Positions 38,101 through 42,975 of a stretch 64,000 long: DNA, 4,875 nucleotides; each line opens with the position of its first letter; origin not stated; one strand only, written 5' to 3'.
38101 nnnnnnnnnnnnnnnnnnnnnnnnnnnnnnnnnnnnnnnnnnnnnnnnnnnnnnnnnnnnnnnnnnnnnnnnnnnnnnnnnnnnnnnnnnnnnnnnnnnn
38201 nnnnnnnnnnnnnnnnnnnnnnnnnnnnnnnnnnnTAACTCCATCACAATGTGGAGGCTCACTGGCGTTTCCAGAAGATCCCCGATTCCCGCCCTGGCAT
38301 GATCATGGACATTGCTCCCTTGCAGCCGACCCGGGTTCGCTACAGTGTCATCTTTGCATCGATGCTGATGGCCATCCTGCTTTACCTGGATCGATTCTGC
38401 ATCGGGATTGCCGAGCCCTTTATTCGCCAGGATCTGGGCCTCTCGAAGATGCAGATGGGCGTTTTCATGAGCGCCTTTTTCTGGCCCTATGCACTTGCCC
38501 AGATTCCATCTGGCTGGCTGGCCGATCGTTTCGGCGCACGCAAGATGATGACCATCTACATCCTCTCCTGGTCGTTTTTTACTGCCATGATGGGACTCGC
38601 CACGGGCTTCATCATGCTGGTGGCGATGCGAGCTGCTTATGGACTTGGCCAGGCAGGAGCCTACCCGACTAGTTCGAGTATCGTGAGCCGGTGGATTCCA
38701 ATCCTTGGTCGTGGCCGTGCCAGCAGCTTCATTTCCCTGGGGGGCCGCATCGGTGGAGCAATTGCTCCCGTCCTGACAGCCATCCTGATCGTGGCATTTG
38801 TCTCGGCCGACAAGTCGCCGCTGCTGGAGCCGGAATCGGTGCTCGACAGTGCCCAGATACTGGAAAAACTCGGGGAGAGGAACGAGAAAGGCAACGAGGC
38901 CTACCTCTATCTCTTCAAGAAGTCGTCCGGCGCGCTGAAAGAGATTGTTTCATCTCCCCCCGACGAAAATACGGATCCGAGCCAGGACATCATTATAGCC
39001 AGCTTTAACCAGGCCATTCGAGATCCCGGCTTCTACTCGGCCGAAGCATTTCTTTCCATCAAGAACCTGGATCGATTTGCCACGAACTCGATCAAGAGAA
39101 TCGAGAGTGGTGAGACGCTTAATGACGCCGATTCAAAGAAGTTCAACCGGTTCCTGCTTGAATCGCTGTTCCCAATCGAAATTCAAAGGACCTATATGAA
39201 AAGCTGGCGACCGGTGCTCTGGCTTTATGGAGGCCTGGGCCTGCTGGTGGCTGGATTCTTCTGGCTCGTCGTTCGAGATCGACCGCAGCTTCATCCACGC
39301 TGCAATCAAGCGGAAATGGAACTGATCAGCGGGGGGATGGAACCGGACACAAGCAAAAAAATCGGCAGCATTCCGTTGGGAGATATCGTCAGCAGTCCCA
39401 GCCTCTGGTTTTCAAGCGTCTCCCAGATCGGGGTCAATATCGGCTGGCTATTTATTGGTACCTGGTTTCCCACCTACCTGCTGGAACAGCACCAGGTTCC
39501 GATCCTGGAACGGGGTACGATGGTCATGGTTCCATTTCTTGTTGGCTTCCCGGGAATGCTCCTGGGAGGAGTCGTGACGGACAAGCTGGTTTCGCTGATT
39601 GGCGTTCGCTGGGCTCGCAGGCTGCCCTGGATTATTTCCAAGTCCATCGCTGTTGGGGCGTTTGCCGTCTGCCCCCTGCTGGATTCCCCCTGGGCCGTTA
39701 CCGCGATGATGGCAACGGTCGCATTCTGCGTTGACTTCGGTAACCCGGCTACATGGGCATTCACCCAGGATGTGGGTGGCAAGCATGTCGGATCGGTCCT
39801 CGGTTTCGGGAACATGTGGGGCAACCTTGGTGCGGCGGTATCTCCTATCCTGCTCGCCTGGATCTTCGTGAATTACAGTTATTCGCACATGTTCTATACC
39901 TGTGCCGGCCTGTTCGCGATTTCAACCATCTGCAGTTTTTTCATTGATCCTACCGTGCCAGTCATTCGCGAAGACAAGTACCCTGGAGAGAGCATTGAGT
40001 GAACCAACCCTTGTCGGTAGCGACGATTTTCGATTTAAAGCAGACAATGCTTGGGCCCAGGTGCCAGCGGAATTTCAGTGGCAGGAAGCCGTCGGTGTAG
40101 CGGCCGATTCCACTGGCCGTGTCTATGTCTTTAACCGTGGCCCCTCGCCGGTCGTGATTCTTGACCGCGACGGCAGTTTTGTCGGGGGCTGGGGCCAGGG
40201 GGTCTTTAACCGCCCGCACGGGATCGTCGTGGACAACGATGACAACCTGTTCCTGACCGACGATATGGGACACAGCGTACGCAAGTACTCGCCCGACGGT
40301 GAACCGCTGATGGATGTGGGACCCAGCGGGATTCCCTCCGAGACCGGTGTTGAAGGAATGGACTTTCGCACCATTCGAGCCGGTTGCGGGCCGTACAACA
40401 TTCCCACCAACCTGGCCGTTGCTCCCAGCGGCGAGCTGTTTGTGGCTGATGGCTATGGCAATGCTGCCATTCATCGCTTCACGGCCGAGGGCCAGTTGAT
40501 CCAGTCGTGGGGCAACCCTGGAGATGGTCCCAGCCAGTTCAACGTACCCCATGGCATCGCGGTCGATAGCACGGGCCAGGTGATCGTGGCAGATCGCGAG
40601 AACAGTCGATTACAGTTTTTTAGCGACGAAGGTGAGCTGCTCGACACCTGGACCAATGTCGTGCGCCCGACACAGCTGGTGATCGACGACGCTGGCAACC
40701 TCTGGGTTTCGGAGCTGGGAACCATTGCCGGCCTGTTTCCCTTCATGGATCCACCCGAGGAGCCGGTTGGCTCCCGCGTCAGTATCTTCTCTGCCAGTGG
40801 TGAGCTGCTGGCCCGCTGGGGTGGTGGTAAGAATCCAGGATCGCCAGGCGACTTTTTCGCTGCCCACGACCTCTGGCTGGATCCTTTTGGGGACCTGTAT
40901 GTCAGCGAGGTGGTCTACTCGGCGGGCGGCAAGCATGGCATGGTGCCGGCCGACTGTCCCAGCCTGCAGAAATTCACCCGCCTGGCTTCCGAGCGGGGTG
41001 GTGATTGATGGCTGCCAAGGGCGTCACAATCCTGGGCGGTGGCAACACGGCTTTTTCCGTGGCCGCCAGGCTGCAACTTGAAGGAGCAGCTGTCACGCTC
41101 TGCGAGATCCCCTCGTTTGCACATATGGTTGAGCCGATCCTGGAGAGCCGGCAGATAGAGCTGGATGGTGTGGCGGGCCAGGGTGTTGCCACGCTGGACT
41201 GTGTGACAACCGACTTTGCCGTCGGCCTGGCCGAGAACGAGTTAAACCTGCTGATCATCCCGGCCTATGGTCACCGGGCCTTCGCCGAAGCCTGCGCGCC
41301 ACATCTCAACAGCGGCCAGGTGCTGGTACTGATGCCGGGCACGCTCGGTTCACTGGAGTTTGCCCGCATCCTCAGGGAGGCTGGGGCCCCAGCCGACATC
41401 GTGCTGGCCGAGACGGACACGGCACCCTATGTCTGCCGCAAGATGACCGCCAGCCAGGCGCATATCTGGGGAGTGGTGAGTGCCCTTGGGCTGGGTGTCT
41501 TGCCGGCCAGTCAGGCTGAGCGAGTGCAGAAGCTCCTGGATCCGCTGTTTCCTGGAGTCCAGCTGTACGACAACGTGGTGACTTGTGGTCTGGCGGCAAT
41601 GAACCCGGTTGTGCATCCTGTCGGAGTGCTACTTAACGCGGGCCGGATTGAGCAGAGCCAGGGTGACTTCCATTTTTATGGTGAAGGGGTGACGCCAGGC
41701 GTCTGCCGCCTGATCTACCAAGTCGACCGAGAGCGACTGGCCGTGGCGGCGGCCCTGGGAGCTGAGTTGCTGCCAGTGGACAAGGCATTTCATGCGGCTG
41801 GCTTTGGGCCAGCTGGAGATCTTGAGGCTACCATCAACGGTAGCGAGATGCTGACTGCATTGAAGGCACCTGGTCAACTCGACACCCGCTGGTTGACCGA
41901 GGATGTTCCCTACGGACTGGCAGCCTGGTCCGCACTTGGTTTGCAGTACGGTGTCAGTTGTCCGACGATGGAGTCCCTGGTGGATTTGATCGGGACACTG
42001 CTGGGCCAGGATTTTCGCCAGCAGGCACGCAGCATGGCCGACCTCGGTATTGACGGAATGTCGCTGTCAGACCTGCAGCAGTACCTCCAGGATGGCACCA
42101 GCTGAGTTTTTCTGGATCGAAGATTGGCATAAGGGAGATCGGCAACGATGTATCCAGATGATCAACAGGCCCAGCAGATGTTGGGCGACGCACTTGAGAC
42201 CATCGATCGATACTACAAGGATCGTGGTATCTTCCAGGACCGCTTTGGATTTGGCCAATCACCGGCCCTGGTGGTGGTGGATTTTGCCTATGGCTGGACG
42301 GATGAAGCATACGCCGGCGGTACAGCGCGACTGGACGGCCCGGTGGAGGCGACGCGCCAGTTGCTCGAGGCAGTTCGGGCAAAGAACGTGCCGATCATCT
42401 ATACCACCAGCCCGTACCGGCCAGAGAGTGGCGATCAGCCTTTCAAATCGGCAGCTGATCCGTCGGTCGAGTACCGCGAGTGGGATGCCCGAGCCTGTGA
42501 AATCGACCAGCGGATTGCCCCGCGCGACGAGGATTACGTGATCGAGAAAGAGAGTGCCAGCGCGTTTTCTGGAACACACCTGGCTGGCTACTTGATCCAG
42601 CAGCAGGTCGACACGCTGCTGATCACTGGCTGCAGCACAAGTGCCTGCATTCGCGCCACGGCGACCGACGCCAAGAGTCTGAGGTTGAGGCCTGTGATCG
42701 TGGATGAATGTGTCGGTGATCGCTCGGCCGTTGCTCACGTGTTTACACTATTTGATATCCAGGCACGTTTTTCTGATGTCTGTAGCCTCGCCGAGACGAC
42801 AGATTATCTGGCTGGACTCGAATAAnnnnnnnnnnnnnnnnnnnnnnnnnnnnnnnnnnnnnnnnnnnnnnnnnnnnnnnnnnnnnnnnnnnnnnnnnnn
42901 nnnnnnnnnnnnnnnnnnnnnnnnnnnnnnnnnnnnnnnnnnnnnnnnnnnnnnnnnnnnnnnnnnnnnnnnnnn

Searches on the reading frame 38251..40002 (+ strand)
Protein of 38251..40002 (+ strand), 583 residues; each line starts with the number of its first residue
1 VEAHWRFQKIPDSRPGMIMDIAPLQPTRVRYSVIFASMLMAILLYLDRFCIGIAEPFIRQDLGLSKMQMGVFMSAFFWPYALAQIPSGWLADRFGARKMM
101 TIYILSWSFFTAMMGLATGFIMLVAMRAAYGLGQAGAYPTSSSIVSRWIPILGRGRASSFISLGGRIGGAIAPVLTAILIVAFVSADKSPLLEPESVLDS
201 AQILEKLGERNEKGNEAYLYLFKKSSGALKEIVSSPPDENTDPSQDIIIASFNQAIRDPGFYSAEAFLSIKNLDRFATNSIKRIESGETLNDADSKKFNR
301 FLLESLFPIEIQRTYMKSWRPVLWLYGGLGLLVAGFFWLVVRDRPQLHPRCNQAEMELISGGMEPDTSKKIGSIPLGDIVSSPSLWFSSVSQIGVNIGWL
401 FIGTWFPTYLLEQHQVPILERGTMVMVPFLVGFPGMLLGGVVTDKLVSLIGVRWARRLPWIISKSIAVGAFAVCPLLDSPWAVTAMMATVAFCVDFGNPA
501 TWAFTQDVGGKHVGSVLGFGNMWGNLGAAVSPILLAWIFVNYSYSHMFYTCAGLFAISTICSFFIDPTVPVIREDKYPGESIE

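Call 24: search_protein_families(library=pfam, proteins=[window:38251-40002:+], max_evalue=0.0001)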
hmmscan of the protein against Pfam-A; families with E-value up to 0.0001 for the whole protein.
window:38251-40002:+ (583 aa): 2 families
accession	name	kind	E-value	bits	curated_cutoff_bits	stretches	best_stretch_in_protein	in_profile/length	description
PF07690.21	MFS_1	-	3.6e-50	171.3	33.4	3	38-182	2-147/347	Major Facilitator Superfamily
PF00083.30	Sugar_tr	-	1.4e-06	28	22.3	1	64-179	43-161/452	Sugar (and other) transporter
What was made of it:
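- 38251..42105 (+): Downstream genes on the same strand, probably co-transcribed: MFS transporter (38251-40002), NHL-repeat protein (39902-41008), octopine/nopaline-dehydrogenase family protein (41005-42105). Pfam (call 24).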

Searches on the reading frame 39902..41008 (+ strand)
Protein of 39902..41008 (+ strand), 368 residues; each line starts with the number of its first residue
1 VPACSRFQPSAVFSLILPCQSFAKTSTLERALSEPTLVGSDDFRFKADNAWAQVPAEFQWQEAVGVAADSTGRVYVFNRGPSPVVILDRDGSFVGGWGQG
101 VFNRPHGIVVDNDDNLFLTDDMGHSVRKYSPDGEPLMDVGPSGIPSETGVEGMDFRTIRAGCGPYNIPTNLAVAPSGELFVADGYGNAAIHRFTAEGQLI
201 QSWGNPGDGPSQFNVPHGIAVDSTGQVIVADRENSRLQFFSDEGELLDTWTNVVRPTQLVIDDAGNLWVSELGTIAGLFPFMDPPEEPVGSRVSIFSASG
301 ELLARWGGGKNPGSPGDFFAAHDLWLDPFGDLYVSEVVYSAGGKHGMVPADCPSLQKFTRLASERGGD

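Call 24: search_protein_families(library=pfam, proteins=[window:39902-41008:+], max_evalue=0.0001)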
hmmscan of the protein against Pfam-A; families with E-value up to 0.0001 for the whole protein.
window:39902-41008:+ (368 aa): 3 families
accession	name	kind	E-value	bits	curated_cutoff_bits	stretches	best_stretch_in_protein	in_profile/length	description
PF01436.27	NHL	-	1.9e-23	81.7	20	1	213-238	1-26/28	NHL repeat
PF08450.18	SGL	-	8.3e-09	35.8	26.3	0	215-269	185-242/246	SMP-30/Gluconolactonase/LRE-like region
PF17170.10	DUF5128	-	3.8e-07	30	22.9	0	177-242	54-119/321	6-bladed beta-propeller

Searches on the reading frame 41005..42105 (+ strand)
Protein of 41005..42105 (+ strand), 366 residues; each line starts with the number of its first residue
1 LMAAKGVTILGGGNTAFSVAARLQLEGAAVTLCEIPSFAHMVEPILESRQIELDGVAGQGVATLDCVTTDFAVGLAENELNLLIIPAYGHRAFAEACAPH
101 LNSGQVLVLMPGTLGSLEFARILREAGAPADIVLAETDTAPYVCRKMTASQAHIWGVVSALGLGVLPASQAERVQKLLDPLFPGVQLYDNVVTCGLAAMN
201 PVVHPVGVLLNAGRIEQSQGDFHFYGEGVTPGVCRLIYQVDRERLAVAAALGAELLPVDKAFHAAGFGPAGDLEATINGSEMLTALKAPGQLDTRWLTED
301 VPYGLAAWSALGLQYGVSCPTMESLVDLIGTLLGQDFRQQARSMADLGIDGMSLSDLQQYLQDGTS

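Call 24: search_protein_families(library=pfam, proteins=[window:41005-42105:+], max_evalue=0.0001)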
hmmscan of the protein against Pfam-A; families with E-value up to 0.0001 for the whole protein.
window:41005-42105:+ (366 aa): 1 family
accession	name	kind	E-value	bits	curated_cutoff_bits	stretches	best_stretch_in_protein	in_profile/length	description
PF02317.23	Octopine_DH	-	7.6e-41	140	30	1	188-332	2-149/150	NAD/NADP octopine/nopaline dehydrogenase, alpha-helical domain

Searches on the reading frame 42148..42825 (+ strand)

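Call 24: search_protein_families(library=pfam, proteins=[window:42148-42825:+], max_evalue=0.0001)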
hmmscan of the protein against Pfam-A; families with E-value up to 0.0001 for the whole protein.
window:42148-42825:+ (225 aa): 1 family
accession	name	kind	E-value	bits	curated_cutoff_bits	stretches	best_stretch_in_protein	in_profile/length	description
PF00857.26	Isochorismatase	-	5.6e-32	111.6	27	1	40-216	2-175/175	Isochorismatase domain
